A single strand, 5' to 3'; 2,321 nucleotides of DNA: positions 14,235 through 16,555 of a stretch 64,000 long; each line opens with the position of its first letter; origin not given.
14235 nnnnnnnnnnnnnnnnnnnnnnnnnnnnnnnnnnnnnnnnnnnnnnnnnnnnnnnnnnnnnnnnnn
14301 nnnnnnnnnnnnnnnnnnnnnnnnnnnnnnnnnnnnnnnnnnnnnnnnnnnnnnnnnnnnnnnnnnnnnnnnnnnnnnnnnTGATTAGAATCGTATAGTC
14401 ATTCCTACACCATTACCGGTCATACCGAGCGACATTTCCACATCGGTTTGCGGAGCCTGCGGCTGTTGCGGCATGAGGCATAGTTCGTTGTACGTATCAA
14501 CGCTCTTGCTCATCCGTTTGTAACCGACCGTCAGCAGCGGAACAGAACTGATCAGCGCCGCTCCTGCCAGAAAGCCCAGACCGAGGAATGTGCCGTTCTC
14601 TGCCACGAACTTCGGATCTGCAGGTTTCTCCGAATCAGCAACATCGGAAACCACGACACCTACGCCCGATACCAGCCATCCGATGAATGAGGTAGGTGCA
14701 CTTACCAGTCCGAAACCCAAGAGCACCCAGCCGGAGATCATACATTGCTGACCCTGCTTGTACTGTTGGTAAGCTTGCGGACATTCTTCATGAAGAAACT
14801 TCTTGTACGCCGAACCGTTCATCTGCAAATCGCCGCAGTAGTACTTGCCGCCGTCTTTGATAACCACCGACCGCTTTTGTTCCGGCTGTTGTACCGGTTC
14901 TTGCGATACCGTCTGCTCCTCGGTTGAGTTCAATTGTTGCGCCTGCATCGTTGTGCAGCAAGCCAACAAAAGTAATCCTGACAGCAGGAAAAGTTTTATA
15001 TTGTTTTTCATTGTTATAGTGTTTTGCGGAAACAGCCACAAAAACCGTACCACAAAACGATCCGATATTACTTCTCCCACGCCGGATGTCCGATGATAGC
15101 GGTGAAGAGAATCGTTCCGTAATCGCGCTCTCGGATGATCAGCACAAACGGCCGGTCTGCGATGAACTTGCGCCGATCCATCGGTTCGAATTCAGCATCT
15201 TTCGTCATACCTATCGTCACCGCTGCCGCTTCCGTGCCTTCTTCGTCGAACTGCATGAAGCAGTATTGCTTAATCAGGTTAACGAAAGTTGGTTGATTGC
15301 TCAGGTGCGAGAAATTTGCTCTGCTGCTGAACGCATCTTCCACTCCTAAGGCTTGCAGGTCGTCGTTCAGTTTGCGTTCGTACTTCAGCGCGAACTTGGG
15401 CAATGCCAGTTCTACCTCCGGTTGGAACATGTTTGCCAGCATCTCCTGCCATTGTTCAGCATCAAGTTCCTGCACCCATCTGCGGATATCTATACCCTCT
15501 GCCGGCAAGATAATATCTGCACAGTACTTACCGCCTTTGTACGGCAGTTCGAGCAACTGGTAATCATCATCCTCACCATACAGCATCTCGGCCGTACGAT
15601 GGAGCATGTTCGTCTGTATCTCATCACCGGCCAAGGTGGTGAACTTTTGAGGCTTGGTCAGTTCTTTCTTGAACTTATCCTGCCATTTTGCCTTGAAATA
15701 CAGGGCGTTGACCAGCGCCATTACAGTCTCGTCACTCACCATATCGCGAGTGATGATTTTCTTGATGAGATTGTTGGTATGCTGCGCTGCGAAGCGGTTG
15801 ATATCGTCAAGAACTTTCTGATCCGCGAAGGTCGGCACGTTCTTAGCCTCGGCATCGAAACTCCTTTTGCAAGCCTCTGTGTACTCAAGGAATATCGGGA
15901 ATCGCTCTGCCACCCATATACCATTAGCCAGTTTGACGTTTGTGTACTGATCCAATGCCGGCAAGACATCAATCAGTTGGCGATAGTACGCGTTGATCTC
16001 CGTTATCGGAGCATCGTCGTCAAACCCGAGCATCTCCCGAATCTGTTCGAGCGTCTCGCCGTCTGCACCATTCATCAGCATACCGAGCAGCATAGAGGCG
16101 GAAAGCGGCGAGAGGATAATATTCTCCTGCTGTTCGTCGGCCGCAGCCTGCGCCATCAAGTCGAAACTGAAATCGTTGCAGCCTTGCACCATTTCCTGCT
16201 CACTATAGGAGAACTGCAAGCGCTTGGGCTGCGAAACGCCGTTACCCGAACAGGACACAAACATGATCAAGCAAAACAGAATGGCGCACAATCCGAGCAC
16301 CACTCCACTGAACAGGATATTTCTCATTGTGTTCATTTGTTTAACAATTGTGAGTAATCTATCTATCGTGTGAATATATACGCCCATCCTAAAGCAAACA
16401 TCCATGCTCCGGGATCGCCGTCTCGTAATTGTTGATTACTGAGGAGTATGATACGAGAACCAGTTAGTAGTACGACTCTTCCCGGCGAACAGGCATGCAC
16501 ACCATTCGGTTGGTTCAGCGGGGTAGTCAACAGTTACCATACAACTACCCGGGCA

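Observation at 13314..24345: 11 kb single-strand lipoprotein island: two paralogous cassettes, a regulator and a terminal radical SAM gene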

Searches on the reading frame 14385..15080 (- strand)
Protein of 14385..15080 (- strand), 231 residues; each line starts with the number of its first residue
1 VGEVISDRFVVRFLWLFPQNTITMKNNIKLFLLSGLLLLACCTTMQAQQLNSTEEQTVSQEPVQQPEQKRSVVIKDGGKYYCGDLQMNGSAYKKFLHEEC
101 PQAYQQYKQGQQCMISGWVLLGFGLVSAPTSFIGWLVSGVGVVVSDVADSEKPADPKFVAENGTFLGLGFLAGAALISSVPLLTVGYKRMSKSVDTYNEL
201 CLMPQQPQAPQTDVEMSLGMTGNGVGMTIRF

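Call 3: search_protein_families(library=ncbifam, max_evalue=0.01, proteins=[window:14385-15080:-])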
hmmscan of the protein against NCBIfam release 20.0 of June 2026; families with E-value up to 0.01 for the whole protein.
window:14385-15080:- (231 aa): 0 families

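Call 5: search_protein_families(library=pfam, max_evalue=0.01, proteins=[window:14385-15080:-])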
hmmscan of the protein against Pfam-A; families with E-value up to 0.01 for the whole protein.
window:14385-15080:- (231 aa): 0 families

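Call 73: search_protein_families(library=pfam, max_evalue=1, proteins=[window:14385-15011:-])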
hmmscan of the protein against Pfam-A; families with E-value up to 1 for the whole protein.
window:14385-15011:- (208 aa): 1 family
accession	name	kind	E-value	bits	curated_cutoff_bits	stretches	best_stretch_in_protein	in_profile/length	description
PF00879.23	Defensin_propep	-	0.014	16.1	23.6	1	7-51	4-46/51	Defensin propeptide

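Call 87: search_protein_families(library=padloc, max_evalue=0.001, proteins=[window:14385-15011:-])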
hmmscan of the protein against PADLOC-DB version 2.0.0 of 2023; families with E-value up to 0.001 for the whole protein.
window:14385-15011:- (208 aa): 0 families

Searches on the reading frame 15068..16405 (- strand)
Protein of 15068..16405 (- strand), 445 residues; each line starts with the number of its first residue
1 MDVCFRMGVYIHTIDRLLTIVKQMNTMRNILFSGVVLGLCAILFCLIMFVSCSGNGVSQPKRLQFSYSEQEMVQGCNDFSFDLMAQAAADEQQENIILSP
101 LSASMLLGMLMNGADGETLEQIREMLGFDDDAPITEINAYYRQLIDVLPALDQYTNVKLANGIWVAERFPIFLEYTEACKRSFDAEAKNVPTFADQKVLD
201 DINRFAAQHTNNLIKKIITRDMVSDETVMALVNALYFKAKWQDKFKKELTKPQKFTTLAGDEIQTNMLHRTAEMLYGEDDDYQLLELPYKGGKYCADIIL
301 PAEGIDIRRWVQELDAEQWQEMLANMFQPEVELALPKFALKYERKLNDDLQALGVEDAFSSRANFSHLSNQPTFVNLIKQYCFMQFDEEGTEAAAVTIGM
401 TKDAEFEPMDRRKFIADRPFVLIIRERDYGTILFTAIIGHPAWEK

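Call 3: search_protein_families(library=ncbifam, max_evalue=0.01, proteins=[window:15068-16405:-])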
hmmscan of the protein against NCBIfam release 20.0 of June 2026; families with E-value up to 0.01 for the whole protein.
window:15068-16405:- (445 aa): 0 families

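Call 5: search_protein_families(library=pfam, max_evalue=0.01, proteins=[window:15068-16405:-])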
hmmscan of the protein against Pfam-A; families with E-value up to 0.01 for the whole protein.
window:15068-16405:- (445 aa): 1 family
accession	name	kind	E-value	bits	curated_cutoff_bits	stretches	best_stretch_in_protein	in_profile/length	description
PF00079.25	Serpin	-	7.5e-97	325.3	27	1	76-436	3-365/370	Serpin (serine protease inhibitor)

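Call 87: search_protein_families(library=padloc, max_evalue=0.001, proteins=[window:15068-16327:-])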
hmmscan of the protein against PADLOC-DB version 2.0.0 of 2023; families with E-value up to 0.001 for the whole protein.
window:15068-16327:- (419 aa): 0 families
